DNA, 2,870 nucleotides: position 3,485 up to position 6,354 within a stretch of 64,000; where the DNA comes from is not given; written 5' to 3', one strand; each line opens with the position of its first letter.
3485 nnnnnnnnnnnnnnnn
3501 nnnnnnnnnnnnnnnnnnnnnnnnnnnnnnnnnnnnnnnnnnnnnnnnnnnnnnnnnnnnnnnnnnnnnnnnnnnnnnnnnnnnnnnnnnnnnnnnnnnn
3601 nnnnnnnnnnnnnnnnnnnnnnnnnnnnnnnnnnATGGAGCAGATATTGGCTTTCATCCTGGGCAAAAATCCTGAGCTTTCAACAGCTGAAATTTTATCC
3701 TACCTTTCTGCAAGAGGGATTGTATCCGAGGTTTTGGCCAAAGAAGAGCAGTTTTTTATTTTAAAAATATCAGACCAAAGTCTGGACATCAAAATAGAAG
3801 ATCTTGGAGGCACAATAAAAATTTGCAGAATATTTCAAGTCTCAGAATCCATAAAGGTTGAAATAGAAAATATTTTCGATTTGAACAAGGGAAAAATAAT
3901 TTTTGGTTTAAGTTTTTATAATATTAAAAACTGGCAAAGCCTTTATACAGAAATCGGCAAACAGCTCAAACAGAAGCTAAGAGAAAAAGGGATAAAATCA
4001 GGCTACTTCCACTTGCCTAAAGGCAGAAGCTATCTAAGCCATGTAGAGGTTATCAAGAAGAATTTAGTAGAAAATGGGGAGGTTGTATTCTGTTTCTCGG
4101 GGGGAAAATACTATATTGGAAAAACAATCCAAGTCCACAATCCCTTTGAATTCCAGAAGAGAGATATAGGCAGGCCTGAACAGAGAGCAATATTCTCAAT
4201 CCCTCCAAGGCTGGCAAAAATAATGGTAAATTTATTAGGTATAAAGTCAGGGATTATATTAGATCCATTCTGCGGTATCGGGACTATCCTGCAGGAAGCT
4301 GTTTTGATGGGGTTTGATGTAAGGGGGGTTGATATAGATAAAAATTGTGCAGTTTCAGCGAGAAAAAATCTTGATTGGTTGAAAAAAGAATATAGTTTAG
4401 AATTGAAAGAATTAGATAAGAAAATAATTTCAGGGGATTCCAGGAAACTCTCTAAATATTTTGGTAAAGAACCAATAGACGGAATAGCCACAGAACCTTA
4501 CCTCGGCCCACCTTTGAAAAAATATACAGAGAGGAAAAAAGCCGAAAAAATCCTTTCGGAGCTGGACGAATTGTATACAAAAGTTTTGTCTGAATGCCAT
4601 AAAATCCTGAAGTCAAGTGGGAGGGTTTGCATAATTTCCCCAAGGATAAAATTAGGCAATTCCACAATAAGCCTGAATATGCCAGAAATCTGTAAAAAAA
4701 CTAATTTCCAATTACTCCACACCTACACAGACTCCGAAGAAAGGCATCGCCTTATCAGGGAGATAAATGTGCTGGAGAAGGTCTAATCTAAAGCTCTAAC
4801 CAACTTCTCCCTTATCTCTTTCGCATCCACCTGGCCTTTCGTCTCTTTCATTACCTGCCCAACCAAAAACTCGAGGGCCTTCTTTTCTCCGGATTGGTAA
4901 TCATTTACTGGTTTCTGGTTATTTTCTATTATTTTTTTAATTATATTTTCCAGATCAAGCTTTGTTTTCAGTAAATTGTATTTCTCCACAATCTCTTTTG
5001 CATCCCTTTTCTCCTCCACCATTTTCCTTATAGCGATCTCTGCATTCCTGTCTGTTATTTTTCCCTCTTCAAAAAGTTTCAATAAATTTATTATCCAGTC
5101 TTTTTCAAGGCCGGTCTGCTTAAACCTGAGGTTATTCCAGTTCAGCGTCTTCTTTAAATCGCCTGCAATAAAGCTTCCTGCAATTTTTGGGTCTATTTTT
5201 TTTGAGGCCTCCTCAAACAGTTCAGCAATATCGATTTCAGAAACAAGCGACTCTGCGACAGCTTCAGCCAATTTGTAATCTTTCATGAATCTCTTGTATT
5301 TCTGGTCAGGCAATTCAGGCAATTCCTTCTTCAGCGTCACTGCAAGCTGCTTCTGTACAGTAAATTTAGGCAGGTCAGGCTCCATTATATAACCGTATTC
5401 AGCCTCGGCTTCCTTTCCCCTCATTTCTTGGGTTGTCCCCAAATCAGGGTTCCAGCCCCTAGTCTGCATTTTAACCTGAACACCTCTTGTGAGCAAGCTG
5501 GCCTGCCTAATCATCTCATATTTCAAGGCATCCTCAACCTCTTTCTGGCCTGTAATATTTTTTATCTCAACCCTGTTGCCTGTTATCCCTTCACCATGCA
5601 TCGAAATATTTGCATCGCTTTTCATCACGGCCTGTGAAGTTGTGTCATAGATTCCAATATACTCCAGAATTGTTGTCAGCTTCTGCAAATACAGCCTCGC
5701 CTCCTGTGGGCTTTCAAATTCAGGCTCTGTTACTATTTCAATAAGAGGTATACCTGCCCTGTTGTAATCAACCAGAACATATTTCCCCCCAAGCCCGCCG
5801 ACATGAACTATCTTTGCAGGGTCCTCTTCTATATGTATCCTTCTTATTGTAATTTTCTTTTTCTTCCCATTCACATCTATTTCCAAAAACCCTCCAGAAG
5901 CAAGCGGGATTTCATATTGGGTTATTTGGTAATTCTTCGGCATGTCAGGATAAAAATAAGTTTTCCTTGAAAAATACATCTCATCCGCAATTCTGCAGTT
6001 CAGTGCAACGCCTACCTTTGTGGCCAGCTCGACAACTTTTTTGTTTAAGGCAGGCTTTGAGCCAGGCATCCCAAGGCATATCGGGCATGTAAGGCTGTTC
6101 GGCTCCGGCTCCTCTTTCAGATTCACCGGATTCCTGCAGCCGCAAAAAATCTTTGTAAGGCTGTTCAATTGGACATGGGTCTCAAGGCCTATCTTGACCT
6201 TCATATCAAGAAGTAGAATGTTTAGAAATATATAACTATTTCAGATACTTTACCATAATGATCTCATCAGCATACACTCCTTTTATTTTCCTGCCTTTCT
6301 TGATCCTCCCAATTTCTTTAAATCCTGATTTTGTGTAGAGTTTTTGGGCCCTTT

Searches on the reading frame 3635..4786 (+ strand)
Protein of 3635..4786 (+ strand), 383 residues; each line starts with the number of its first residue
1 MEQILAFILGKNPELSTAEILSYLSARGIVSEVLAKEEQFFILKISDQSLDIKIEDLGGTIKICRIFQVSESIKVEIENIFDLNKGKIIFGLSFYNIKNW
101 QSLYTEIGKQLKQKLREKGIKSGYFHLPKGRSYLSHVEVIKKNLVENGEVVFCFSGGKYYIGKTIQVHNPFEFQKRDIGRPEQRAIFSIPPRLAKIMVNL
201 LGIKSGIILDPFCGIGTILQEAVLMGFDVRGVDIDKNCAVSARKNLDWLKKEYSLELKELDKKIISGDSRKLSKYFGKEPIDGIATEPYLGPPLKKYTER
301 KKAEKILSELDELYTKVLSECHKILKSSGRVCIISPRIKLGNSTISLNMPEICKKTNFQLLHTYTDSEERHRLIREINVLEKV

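Call 9: find_encoding_contigs(protein=window:3635-4786:+, flank=10000, max_places=6)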
Protein window:3635-4786:+ (383 aa): 3 contigs read that carry it; 2 places shown.
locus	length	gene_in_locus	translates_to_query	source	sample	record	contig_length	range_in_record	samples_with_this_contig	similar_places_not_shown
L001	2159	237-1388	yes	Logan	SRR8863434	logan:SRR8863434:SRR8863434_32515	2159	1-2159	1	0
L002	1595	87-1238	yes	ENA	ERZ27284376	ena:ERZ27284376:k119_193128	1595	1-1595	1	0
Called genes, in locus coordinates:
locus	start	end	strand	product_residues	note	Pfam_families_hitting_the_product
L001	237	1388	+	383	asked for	PF01555:N6_N4_Mtase (weak), PF01170:UPF0020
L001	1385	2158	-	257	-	?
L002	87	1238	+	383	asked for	PF01555:N6_N4_Mtase (weak), PF01170:UPF0020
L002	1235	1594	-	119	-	?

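Call 10: search_protein_families(library=pfam, proteins=[window:3635-4786:+])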
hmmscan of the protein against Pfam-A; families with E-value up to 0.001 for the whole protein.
window:3635-4786:+ (383 aa): 3 families
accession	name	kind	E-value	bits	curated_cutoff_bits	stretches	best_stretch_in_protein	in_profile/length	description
PF01170.24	UPF0020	-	2.5e-13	50.6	22.3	1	189-348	12-179/197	RMKL-like, methyltransferase domain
PF01555.25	N6_N4_Mtase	-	1.1e-10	42.3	26.7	1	188-238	165-215/221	DNA methylase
PF13847.12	Methyltransf_31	-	0.00013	22.1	27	1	207-357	6-127/145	Methyltransferase domain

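Call 12: find_homologous_proteins(query=window:3635-4786:+, max_evalue=1e-10)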
Query window:3635-4786:+ (383 aa): 1779 proteins with E <= 1e-10 among 8000 candidates; the best 120 are listed.
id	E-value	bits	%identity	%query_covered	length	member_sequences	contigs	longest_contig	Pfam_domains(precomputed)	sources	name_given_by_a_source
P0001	6.2e-249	843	100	100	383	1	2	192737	PF01170.25,PF01555.25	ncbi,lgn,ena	-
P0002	2.2e-197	673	80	99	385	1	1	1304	PF13847.13,PF01170.25,PF01555.25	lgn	-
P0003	2.5e-158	545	64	100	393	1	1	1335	PF13847.13,PF01170.25,PF08241.19,PF01555.25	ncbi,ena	-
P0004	2.4e-154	532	61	100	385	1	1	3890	PF13847.13,PF01170.25,PF01555.25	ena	-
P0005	2.3e-148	512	62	100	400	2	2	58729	PF13847.13,PF01170.25,PF01555.25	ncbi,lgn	-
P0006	3.2e-148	512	62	99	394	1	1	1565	PF13847.13,PF01170.25,PF01555.25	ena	-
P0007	1.3e-146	506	60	100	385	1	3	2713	PF13847.13,PF01170.25,PF01555.25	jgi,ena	-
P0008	1.9e-144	499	61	100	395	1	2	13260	PF13847.13,PF01170.25,PF01555.25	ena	-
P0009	7.5e-144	497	60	100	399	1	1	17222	PF01170.25,PF01555.25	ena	-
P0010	1.2e-142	493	59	100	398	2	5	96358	PF13847.13,PF01170.25,PF01555.25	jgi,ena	-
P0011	2.1e-127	443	61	86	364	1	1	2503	PF13847.13,PF01170.25,PF01555.25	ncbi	-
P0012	7.0e-109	382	49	100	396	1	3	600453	PF13847.13,PF01170.25,PF01555.25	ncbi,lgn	-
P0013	5.6e-106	373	47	100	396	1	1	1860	PF13847.13,PF01170.25,PF08241.19,PF01555.25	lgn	-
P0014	3.6e-105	370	46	99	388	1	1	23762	PF01170.25,PF01555.25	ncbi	-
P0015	1.2e-104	368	47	100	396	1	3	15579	PF13847.13,PF01170.25,PF01555.25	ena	-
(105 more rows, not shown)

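Call 14: find_encoding_contigs(protein=P0005, flank=6000, max_places=2)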
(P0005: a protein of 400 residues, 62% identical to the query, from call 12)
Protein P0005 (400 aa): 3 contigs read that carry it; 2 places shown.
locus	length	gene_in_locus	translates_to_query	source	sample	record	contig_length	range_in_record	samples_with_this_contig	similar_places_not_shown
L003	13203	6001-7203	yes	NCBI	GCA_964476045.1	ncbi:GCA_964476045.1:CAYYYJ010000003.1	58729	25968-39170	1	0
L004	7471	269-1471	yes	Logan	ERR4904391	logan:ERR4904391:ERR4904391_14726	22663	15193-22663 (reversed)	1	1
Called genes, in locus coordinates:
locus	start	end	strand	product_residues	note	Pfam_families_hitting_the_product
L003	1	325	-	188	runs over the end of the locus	PF01613:Flavin_Reduct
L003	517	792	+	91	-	PF03551:PadR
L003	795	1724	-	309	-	PF04234:CopC, PF13473:Cupredoxin_1 (weak), PF00127:Copper-bind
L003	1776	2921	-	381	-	PF01266:DAO, PF03486:HI0933_like (faint), PF13738:Pyr_redox_3 (weak)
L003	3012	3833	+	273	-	PF02517:Rce1-like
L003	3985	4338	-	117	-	PF14542:Acetyltransf_CG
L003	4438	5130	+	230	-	-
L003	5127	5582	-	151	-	-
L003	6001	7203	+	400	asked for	PF01555:N6_N4_Mtase (weak), PF01170:UPF0020, PF13847:Methyltransf_31 (weak)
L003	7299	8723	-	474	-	PF02934:GatB_N, PF02637:GatB_Yqey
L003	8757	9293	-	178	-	PF13302:Acetyltransf_3, PF13420:Acetyltransf_4, PF00583:Acetyltransf_1, PF13673:Acetyltransf_10, PF13508:Acetyltransf_7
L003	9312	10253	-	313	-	PF01073:3Beta_HSD, PF01370:Epimerase, PF02719:Polysacc_synt_2, PF04321:RmlD_sub_bind, PF08659:KR (faint), PF13460:NAD_binding_10 (weak), PF16363:GDP_Man_Dehyd, PF07993:NAD_binding_4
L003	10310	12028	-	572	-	PF14716:HHH_8, PF14520:HHH_5 (weak), PF14792:DNA_pol_B_palm (weak), PF14791:DNA_pol_B_thumb, PF02811:PHP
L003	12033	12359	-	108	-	PF18480:DUF5615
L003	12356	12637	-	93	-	PF04255:DUF433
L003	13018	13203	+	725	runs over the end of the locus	PF00009:GTP_EFTU, PF22042:EF-G_D2, PF03144:GTP_EFTU_D2, PF14492:EFG_III, PF03764:EFG_IV, PF00679:EFG_C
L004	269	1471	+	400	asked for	PF01555:N6_N4_Mtase (weak), PF01170:UPF0020, PF13847:Methyltransf_31 (weak)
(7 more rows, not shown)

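Call 15: find_encoding_contigs(protein=P0010, flank=6000, max_places=2)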
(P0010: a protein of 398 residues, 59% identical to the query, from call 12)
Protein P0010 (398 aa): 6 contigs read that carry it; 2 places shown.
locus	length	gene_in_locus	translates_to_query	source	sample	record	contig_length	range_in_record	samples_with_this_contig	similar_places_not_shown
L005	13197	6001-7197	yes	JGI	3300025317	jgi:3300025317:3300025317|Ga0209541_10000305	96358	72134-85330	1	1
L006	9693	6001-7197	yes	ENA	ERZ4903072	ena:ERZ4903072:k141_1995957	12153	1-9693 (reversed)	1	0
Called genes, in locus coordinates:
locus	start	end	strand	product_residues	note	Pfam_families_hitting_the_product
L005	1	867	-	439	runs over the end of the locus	PF00355:Rieske, PF13806:Rieske_2, PF22543:Rieske_4, PF02525:Flavodoxin_2 (weak), PF03358:FMN_red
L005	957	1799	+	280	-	PF02517:Rce1-like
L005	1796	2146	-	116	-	PF14542:Acetyltransf_CG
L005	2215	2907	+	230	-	-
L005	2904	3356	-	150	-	-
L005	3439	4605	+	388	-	-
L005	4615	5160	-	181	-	-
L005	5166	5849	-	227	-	PF00730:HhH-GPD, PF00633:HHH (faint)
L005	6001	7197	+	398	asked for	PF01555:N6_N4_Mtase (faint), PF01170:UPF0020, PF13847:Methyltransf_31 (weak)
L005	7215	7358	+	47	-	-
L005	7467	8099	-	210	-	-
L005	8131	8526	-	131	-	-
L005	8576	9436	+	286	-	-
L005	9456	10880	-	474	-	PF02934:GatB_N, PF02637:GatB_Yqey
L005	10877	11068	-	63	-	-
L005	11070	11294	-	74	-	PF04255:DUF433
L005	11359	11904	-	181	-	PF13302:Acetyltransf_3, PF13420:Acetyltransf_4, PF00583:Acetyltransf_1, PF13673:Acetyltransf_10, PF13508:Acetyltransf_7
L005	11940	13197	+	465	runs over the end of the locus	PF02366:PMT, PF16192:PMT_4TMC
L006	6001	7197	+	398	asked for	PF01555:N6_N4_Mtase (faint), PF01170:UPF0020, PF13847:Methyltransf_31 (weak)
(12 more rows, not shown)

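Call 16: find_encoding_contigs(protein=P0009, flank=6000, max_places=2)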
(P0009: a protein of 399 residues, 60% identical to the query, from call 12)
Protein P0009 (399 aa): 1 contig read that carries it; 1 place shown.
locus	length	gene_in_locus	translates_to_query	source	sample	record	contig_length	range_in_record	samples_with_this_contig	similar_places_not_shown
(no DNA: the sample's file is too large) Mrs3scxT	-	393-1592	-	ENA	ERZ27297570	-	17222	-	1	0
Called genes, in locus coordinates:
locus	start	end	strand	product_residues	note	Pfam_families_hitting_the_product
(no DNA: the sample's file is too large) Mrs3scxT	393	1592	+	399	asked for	PF01555:N6_N4_Mtase (weak), PF01170:UPF0020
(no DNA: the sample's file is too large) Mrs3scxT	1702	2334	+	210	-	-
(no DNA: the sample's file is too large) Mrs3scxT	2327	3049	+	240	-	-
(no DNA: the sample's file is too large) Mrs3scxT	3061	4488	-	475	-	PF02934:GatB_N, PF02637:GatB_Yqey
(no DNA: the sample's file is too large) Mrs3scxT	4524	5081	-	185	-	PF13302:Acetyltransf_3, PF13420:Acetyltransf_4, PF00583:Acetyltransf_1, PF13673:Acetyltransf_10 (weak), PF13508:Acetyltransf_7, PF08445:FR47 (weak)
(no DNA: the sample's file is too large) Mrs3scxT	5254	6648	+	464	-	PF02366:PMT, PF16192:PMT_4TMC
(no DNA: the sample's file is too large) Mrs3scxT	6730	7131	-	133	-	PF01336:tRNA_anti-codon (weak)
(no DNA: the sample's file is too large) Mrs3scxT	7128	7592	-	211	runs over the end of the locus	PF02834:LigT_PEase (weak), PF10469:AKAP7_NLS (weak), PF13563:2_5_RNA_ligase2, PF02834:LigT_PEase (weak)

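Call 38: find_encoding_contigs(protein=P0008, flank=3000, max_places=2)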
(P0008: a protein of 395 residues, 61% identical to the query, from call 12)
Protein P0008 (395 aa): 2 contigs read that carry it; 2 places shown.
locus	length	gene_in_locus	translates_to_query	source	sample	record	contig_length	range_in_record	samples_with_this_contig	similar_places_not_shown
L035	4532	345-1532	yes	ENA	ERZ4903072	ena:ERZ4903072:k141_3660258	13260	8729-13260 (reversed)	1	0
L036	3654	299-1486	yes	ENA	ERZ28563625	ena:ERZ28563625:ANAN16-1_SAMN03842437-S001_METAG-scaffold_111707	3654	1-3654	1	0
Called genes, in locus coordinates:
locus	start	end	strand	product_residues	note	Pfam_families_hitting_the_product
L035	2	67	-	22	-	?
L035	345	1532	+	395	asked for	PF01555:N6_N4_Mtase, PF01170:UPF0020, PF13847:Methyltransf_31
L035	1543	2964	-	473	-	PF02934:GatB_N, PF02637:GatB_Yqey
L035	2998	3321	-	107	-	-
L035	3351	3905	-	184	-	PF13302:Acetyltransf_3, PF13420:Acetyltransf_4, PF00583:Acetyltransf_1, PF13673:Acetyltransf_10, PF13508:Acetyltransf_7, PF08445:FR47 (weak)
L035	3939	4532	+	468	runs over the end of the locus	PF02366:PMT, PF16192:PMT_4TMC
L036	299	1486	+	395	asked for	PF01555:N6_N4_Mtase, PF01170:UPF0020, PF13847:Methyltransf_31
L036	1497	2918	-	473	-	PF02934:GatB_N, PF02637:GatB_Yqey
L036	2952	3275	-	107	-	-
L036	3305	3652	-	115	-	?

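Call 39: find_encoding_contigs(protein=P0004, flank=3000, max_places=2)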
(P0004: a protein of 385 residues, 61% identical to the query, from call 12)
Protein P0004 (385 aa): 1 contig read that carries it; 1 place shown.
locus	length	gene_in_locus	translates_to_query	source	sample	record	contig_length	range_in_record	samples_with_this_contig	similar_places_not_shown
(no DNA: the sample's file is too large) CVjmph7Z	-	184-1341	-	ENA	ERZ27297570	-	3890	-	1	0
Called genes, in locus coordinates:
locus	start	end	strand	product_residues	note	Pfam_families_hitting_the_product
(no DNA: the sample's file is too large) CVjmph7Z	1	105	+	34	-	?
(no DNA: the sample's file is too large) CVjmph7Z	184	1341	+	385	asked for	PF01555:N6_N4_Mtase (weak), PF01170:UPF0020, PF13847:Methyltransf_31 (weak)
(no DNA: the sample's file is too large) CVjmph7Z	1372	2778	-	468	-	PF02934:GatB_N, PF02637:GatB_Yqey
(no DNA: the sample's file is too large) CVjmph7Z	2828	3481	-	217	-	PF05175:MTS, PF01209:Ubie_methyltran, PF13489:Methyltransf_23, PF12847:Methyltransf_18, PF13847:Methyltransf_31, PF08241:Methyltransf_11, PF08242:Methyltransf_12, PF13649:Methyltransf_25, +1 more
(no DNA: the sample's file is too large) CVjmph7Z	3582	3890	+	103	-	?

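Call 40: find_encoding_contigs(protein=P0007, flank=3000, max_places=3)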
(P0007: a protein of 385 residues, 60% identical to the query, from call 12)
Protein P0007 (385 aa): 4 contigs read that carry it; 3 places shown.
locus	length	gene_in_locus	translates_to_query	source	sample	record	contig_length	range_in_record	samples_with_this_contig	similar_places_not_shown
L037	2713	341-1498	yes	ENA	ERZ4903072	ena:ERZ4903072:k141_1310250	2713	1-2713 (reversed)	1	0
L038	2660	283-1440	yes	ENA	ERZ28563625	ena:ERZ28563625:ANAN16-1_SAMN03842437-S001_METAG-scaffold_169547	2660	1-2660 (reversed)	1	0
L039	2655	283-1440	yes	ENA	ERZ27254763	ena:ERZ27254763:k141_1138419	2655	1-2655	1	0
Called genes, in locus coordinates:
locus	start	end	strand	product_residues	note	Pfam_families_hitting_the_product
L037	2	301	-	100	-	?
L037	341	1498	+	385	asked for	PF01555:N6_N4_Mtase, PF01170:UPF0020, PF13847:Methyltransf_31 (weak)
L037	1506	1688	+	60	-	-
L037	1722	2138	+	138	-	PF00072:Response_reg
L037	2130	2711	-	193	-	?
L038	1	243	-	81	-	?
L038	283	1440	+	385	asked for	PF01555:N6_N4_Mtase, PF01170:UPF0020, PF13847:Methyltransf_31 (weak)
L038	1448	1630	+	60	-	-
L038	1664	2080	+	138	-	PF00072:Response_reg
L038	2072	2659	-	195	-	?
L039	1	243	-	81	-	?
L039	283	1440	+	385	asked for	PF01555:N6_N4_Mtase, PF01170:UPF0020, PF13847:Methyltransf_31 (weak)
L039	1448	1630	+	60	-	-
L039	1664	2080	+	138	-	PF00072:Response_reg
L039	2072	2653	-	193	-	?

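Call 68: list_cluster_members(proteins=[P0001, P0005, P0010])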
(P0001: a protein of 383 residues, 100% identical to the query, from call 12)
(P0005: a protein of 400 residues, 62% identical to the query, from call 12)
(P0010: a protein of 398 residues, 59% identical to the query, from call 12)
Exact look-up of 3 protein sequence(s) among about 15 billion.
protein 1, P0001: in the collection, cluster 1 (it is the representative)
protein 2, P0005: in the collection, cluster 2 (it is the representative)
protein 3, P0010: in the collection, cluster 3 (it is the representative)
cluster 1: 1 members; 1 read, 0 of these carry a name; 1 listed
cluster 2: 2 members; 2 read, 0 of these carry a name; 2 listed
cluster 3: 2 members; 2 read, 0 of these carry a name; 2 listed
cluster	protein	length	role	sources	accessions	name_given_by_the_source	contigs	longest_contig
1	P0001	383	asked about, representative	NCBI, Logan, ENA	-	-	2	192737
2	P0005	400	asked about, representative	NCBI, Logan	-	-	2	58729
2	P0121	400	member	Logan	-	-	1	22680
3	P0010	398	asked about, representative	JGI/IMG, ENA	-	-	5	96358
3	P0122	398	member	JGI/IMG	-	-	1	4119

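Call 80: find_encoding_contigs(protein=P0011, flank=3000, max_places=2)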
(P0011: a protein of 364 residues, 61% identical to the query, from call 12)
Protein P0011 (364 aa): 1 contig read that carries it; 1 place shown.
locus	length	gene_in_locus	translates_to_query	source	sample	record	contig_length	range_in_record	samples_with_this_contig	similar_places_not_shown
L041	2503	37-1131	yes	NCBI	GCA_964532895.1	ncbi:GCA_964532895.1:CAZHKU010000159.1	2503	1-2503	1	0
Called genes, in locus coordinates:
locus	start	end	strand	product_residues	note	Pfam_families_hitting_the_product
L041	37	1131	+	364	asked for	PF01555:N6_N4_Mtase (faint), PF01170:UPF0020, PF13847:Methyltransf_31 (weak)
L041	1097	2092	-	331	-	PF13404:HTH_AsnC-type, PF13412:HTH_24, PF13404:HTH_AsnC-type (weak), PF13412:HTH_24 (weak)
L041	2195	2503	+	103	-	?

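Call 81: find_encoding_contigs(protein=P0006, flank=3000, max_places=2)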
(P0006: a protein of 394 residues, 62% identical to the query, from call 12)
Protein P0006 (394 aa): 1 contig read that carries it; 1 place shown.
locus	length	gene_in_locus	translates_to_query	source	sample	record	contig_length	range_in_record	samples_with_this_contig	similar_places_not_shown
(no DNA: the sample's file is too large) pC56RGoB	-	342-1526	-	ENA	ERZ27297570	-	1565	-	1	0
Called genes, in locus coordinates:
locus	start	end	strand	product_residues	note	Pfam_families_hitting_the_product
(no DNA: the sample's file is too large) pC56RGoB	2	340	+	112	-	?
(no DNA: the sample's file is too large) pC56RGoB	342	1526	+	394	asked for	PF01555:N6_N4_Mtase (weak), PF01170:UPF0020, PF13847:Methyltransf_31 (faint)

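Call 82: find_encoding_contigs(protein=P0002, flank=3000, max_places=2)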
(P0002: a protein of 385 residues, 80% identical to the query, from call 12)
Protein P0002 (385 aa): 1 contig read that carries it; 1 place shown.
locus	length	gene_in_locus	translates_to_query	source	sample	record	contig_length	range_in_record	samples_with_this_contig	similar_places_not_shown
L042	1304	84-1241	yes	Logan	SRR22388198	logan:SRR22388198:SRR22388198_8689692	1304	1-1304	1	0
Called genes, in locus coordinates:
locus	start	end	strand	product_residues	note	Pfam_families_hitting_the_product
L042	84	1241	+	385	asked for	PF01555:N6_N4_Mtase (faint), PF13847:Methyltransf_31 (faint), PF01170:UPF0020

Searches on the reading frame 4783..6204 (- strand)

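Call 10: search_protein_families(library=pfam, proteins=[window:4783-6204:-])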
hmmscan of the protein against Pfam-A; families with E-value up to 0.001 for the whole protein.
window:4783-6204:- (473 aa): 2 families
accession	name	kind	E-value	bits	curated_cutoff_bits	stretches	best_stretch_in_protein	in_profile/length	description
PF02934.20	GatB_N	-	6e-98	327.9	23.4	1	3-287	1-275/277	GatB/GatE catalytic domain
PF02637.23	GatB_Yqey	-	2.2e-33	115.7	27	1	329-471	2-147/148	GatB domain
